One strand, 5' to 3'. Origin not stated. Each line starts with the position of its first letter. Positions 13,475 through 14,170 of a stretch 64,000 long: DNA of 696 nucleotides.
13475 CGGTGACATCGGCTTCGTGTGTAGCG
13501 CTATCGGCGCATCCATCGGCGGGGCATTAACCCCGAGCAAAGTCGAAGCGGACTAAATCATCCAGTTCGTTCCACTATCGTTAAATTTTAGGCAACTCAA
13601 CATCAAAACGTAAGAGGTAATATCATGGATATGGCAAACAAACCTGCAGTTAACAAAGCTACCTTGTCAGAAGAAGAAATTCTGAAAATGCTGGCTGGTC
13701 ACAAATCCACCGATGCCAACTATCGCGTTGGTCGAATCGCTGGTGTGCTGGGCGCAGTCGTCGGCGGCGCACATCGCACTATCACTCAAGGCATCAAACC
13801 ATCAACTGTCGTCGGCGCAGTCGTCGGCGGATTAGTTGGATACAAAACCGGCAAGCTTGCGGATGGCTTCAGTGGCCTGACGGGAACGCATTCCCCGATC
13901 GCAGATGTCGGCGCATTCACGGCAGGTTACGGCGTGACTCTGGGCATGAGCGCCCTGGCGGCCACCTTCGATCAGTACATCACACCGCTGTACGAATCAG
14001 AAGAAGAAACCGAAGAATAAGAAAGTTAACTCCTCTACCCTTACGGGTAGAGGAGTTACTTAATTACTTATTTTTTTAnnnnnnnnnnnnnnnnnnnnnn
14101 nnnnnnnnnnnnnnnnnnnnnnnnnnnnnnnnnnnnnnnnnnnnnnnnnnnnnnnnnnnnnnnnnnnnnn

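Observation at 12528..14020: Tandem triplet of glycine-zipper proteins with capsid-grade codon optimisation inside the head module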

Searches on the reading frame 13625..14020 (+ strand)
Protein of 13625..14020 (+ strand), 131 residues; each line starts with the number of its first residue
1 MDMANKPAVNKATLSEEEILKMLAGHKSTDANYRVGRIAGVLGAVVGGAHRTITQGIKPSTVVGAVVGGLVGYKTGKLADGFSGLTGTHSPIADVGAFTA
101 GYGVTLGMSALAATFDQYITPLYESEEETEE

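Call 4: search_protein_families(library=pfam, proteins=[window:13625-14020:+], max_evalue=1)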
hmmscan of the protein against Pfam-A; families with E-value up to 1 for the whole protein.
window:13625-14020:+ (131 aa): 4 families
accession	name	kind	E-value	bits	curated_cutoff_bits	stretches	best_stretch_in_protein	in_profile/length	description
PF05433.20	Rick_17kDa_Anti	-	0.004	17.5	24.2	1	61-76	3-19/43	Glycine zipper 2TM domain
PF13488.11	Gly-zipper_Omp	-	0.025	15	25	1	40-77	3-40/46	Glycine zipper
PF10439.15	Bacteriocin_IIc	-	0.047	14.1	27.1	1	39-72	31-56/59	Bacteriocin class II with double-glycine leader peptide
PF04226.18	Transgly_assoc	-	0.72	10.6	25.3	0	62-77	5-20/49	Transglycosylase associated protein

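Call 5: search_protein_families(library=phrogs, proteins=[window:13625-14020:+], max_evalue=0.1)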
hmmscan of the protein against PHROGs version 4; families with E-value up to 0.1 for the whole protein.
window:13625-14020:+ (131 aa): 5 families
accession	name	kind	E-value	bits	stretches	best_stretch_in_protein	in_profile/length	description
phrog_14537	-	unknown function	0.0053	17.2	1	21-79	14-72/295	-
phrog_16692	-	unknown function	0.015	14.7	1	29-79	706-759/1107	-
phrog_34416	-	unknown function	0.027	15.5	1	32-106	23-98/123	-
phrog_18476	-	unknown function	0.05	14.4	1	34-76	65-106/209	-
phrog_17853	-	unknown function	0.061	14.6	1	10-50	8-46/99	-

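Call 14: search_dna_similar(query=window:13625-14017:+, collection=phages, mode=protein, max_rows=40, max_evalue=0.001)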
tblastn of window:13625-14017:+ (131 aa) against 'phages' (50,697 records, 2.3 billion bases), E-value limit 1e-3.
Records with a match: 5; places in all: 5; records where one place covers at least 80% of the query: 5.
Best place of each record, by identity: 95-99% 3; 90-95% 2.
By first word of the organism name: Klebsiella 3; Raoultella 1; Stenotrophomonas 1.
By host as written in the record: Raoultella ornithinolytica 1; Klebsiella pneumoniae ATCC 700603 1; Klebsiella pneumoniae KLEB009 1; Stenotrophomonas maltophilia 1; Klebsiella pneumoniae 1.
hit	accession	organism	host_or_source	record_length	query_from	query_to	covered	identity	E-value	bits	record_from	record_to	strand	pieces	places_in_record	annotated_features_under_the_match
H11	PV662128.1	Raoultella phage VB_ZK_P1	Raoultella ornithinolytica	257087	1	123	94%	98.4%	2e-50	176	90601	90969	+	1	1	VBZKP1_90: hypothetical protein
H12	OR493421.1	Klebsiella phage YC1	Klebsiella pneumoniae ATCC 700603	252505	1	123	94%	95.9%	3e-49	173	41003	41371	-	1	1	hypothetical protein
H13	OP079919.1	Klebsiella phage KPN8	Klebsiella pneumoniae KLEB009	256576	1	123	94%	95.1%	3e-48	170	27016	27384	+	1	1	hypothetical protein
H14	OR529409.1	Stenotrophomonas phage BUCTxx100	Stenotrophomonas maltophilia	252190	1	123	94%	94.3%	1e-47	168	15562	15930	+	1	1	hypothetical protein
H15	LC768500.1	Klebsiella phage phiKp_32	Klebsiella pneumoniae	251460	1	123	94%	91.9%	1e-47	168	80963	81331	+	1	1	hypothetical protein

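Call 17: find_homologous_proteins(query=window:13625-14017:+, max_evalue=0.01)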
Query window:13625-14017:+ (131 aa): 1 proteins with E <= 0.01 among 98 candidates.
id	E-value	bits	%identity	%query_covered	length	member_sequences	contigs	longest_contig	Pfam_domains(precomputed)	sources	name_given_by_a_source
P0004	1.2e-72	259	93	94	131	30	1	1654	-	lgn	-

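Call 37: find_homologous_proteins(query=A2, max_evalue=0.001)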
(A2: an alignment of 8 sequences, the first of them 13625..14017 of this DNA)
Query A2 (8 sequences) (131 aa, profile of the alignment): 7 proteins with E <= 0.001 among 8000 candidates.
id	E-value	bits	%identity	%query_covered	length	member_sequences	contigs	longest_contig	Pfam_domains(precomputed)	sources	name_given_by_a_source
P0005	1.9e-35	140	27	17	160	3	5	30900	-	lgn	-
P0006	1.1e-29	121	-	-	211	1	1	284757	-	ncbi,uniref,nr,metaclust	ncbi:hypothetical protein OBP_131 [Pseudomonas phage OBP]|uniref:hypothetical protein n=1 Tax=Pseudo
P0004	1.5e-26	111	93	94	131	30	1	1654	-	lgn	-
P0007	4.0e-17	81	40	21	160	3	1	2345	-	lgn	-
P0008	5.0e-13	67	-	-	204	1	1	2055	-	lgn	-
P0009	2.2e-9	55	60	8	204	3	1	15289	-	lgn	-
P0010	3.4e-4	39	33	21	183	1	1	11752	-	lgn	-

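Call 49: predict_structure(alignment_id=A3)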
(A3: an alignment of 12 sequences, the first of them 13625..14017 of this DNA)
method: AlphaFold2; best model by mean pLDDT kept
length: 131 residues; sequences in the alignment: 12
mean_pLDDT: 48.5   pTM: 0.35
mean pLDDT of the five models: 48.5, 40.1, 39.9, 38.6, 37.5
residues with pLDDT >= 90: 0; 70-90: 0; 50-70: 65; < 50: 66
segments of 3 or more residues with pLDDT < 50: 1-34, 80-88, 111-131
pLDDT, mean of each block of 10 residues (from residue 1): 32 41 40 49 58 53 55 54 48 58 57 44 41 34
secondary structure, 60 per line:
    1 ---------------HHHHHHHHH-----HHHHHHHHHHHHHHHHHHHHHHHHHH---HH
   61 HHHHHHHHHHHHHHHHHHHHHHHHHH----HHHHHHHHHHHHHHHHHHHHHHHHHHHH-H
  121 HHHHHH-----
elements in order: H16-24 H30-55 H59-86 H91-118 H120-126

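Call 50: search_protein_representatives(alignment_id=A3)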
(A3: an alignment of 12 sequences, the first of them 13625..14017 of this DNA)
Query: 12 sequences, 176 profile positions. Proteins with E-value up to 0.001 (for the whole library): 15; up to 1e-10: 7; up to 1e-30: 4. The best 15 are listed.
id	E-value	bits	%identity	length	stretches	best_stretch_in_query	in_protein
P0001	1.3e-53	197.8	-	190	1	1-176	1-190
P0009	5.8e-53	195.7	-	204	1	1-174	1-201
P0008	3.6e-51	189.8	-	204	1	1-175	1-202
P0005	1.6e-34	135.6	-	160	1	1-173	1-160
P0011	5.1e-26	107.9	-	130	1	34-155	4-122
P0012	9.4e-14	68.0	-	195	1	1-173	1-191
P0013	2.0e-13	66.9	-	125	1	55-174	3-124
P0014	1.2e-10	57.9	-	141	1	34-161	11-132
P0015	1.5e-08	51.1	-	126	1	70-156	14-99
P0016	1.9e-08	50.7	-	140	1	50-169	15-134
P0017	2.9e-07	46.8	-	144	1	75-159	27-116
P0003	8.3e-06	42.1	-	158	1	1-42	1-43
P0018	1.3e-05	41.5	-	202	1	1-172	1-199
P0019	4.9e-04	36.4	-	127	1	70-150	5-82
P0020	4.9e-04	36.3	-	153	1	41-174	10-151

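Call 53: find_encoding_contigs(protein=P0013, flank=8000, max_places=3)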
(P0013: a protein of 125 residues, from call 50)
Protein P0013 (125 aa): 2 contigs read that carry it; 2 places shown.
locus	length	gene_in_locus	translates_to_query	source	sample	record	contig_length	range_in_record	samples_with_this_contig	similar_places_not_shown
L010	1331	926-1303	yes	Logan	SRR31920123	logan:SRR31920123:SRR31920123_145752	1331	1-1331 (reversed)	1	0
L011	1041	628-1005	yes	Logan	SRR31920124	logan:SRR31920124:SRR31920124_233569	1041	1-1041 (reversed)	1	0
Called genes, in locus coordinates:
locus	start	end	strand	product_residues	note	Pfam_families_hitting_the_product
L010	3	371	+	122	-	?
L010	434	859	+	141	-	-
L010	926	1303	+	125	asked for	-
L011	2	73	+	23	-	?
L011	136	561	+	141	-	-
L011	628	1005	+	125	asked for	-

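Call 54: find_encoding_contigs(protein=P0016, flank=8000, max_places=3)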
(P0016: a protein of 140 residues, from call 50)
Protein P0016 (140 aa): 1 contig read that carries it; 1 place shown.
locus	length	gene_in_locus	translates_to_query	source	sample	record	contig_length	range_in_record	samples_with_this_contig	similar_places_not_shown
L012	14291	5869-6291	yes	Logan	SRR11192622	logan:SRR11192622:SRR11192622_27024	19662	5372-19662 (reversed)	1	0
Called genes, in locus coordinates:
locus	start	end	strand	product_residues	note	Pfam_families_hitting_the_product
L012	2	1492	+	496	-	?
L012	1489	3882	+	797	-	-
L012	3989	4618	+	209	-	-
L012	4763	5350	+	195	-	-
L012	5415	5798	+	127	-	-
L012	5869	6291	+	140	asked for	-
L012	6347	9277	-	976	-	-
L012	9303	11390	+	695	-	-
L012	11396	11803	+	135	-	-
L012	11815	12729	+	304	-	PF23838:DUF7208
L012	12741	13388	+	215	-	-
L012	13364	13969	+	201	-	-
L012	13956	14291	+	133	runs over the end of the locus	-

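Call 72: search_solved_structures(query=A3, max_evalue=10, show_alignments=2)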
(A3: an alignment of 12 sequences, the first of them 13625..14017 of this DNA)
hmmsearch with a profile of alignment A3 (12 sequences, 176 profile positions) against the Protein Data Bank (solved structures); distinct sequences matched with E-value up to 10: 5.
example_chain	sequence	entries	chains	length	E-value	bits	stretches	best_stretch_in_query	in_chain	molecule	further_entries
4f1i_A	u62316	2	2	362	0.69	13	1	1-106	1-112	5'-tyrosyl-DNA phosphodiesterase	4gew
7czc_A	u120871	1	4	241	0.75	12.9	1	71-116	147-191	3-oxoacyl-ACP reductase FabG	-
6cfw_D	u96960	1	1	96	0.85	12.7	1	86-121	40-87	MBH subunit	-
3tzh_A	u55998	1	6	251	2.8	11.1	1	70-137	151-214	3-oxoacyl-[acyl-carrier protein] reductase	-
4wjz_A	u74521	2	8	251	4.1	10.5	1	65-137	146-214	3-oxoacyl-[acyl-carrier-protein] reductase FabG | 3-oxoacyl-[acyl-carrier protein] reductase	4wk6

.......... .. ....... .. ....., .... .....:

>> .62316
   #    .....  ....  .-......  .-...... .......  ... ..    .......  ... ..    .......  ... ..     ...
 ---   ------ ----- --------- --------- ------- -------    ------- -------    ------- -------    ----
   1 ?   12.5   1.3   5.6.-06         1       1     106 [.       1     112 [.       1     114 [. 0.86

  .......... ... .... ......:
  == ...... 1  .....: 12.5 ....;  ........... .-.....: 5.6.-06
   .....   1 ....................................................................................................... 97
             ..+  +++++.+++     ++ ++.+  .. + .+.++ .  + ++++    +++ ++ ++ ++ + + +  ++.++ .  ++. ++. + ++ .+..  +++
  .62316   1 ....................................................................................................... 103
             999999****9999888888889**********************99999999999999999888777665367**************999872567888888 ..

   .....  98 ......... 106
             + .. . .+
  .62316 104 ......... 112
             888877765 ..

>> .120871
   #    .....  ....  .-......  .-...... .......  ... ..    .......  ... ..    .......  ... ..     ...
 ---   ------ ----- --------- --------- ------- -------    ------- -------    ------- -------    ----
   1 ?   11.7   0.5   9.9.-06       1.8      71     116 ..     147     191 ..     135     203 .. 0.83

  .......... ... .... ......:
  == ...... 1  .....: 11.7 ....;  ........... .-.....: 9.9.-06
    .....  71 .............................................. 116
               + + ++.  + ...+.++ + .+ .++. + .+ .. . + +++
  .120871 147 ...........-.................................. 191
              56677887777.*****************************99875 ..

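Call 76: fold_search(model_id=the predicted structure, library=viral)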
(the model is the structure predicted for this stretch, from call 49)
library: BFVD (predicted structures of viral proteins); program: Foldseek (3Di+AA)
matches with E <= 10: 300; with E <= 0.001: 1
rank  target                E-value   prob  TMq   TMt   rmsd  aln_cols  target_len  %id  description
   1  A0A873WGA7            8.5e-14  1.00  0.63  0.63  10.5       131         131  100  Uncharacterized protein [Klebsiella phage Miami]
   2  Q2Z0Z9                6.2e-03  1.00  0.58  0.63  16.1       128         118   19  Uncharacterized protein [Pseudomonas phage EL]
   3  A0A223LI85            1.1e-01  0.93  0.43  0.45  13.1       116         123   22  Uncharacterized protein [Erwinia phage vB_EamM_RisingSun]
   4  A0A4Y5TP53            1.1e-01  0.66  0.29  0.28  11.0       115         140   11  (no name in the UniProt tables at hand)
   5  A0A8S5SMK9            1.2e-01  1.00  0.52  0.62   6.7        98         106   13  Holin [Podoviridae sp. ctIKM86]
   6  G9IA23                1.7e-01  0.72  0.37  0.25  16.5       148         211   15  (no name in the UniProt tables at hand)
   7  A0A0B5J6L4            2.6e-01  0.51  0.31  0.24  20.7       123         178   19  Uncharacterized protein [Pandoravirus inopinatum]
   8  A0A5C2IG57            2.7e-01  0.51  0.32  0.19  14.4       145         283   18  (no name in the UniProt tables at hand)
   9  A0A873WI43            2.9e-01  0.35  0.29  0.22  13.1       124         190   24  Uncharacterized protein [Klebsiella phage Miami]
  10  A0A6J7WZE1            3.0e-01  0.94  0.44  0.50   5.5       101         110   15  Uncharacterized protein [uncultured Caudovirales phage]
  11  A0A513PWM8            3.0e-01  0.80  0.36  0.32  15.6       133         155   20  Uncharacterized protein [Vibrio phage 2 TSL-2019]
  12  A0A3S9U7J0            3.0e-01  0.75  0.36  0.42   7.3       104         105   15  (no name in the UniProt tables at hand)
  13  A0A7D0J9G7            4.1e-01  0.93  0.50  0.56   6.4       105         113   16  Holin class I [Escherichia phage vB_EcoM_4HA13]
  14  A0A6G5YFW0            4.6e-01  0.72  0.40  0.40   7.0       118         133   18  (no name in the UniProt tables at hand)
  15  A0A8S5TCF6            4.8e-01  0.38  0.29  0.34  10.9       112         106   20  LydA holin phage, holin superfamily III [Podoviridae sp. ctlMy11]
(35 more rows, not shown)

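Call 85: find_related_loci(query=A6, collection=viral_contigs, flank=6000)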
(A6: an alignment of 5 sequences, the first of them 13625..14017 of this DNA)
Query A6 (131 aa) in viral_contigs; peptide patterns used: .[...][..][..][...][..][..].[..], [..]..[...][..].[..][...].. (x = any residue, [..] = any of these).
140 stretches matched a pattern, but none encodes a relative of the query by tblastn (E <= 1e-3).

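Call 110: search_protein_families(library=ncbifam, proteins=[window:13625-14017:+], max_evalue=1)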
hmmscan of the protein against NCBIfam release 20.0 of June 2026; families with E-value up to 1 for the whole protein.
window:13625-14017:+ (131 aa): 3 families
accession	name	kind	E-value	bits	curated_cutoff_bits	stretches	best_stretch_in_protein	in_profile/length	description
NF053611.1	YiaD_Gzip_OmpA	equivalog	0.033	13.9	175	1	29-80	22-72/206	YiaD family glycine zipper/OmpA-like lipoprotein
NF008437.0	PRK11280.1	equivalog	0.31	10.9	99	1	38-78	71-115/179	hypothetical protein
NF038224.1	OmpA_like_CmpA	equivalog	0.45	10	300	1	41-76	42-77/233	C-OmpA-like family protein CmpA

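Call 111: search_protein_families(library=padloc, proteins=[window:13625-14017:+], max_evalue=1)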
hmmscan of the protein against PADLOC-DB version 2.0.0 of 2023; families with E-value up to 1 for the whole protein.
window:13625-14017:+ (131 aa): 0 families

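Call 123: search_protein_families(library=pfam, alignment_id=A5, max_evalue=0.1)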
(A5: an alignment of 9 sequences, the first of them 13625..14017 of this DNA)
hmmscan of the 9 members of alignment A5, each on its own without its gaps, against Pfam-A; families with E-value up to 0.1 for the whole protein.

A. member 1, window:13625-14017:+ (131 aa): 3 families
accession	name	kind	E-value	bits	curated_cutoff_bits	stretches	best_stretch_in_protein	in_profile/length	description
PF05433.20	Rick_17kDa_Anti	-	0.004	17.5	24.2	1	61-76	3-19/43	Glycine zipper 2TM domain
PF13488.11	Gly-zipper_Omp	-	0.025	15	25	1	40-77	3-40/46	Glycine zipper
PF10439.15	Bacteriocin_IIc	-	0.047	14.1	27.1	1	39-72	31-56/59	Bacteriocin class II with double-glycine leader peptide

B. families by the number of members that match (of 9 scanned): 7 families
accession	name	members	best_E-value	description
PF05433.20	Rick_17kDa_Anti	2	0.004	Glycine zipper 2TM domain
PF13441.11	Gly-zipper_YMGG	2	0.034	YMGG-like Gly-zipper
PF13488.11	Gly-zipper_Omp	1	0.025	Glycine zipper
PF03747.19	ADP_ribosyl_GH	1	0.028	ADP-ribosylglycohydrolase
PF10439.15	Bacteriocin_IIc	1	0.047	Bacteriocin class II with double-glycine leader peptide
PF07581.17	Glug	1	0.053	The GLUG motif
PF07155.17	ECF-ribofla_trS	1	0.081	ECF-type riboflavin transporter, S component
